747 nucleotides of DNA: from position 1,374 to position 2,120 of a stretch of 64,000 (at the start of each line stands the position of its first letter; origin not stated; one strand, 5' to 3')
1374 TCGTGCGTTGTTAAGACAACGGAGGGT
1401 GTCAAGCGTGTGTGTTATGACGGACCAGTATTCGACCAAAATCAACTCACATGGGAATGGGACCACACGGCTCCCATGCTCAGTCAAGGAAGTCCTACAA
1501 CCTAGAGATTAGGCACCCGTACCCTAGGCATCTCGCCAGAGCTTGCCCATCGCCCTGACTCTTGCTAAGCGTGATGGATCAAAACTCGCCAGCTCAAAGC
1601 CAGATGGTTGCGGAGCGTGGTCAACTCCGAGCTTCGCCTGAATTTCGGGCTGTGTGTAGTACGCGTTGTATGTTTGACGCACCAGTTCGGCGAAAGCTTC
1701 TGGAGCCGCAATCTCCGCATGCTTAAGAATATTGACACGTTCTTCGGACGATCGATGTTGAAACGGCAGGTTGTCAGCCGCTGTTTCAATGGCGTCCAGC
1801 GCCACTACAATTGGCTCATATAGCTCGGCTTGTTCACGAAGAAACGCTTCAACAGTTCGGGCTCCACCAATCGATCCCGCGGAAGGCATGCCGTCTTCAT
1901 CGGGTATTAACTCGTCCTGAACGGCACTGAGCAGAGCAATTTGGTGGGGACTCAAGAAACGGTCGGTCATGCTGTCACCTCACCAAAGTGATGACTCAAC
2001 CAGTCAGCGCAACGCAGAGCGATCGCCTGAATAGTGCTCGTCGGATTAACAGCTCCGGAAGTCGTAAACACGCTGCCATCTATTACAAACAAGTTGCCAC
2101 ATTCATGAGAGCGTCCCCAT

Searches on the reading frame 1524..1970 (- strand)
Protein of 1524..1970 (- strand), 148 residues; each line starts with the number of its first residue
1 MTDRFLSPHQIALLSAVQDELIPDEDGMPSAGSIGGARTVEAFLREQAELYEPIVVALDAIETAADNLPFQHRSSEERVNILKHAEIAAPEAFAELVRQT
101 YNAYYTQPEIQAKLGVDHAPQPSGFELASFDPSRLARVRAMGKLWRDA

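Call 21: search_protein_families(library=pfam, proteins=[window:1524-1970:-], max_evalue=0.00001)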
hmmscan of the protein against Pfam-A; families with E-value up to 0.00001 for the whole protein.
window:1524-1970:- (148 aa): 1 family
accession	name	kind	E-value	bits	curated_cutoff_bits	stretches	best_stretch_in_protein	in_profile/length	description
PF13618.11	Gluconate_2-dh3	-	1.1e-06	29.4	23.4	1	8-111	1-122/135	Gluconate 2-dehydrogenase subunit 3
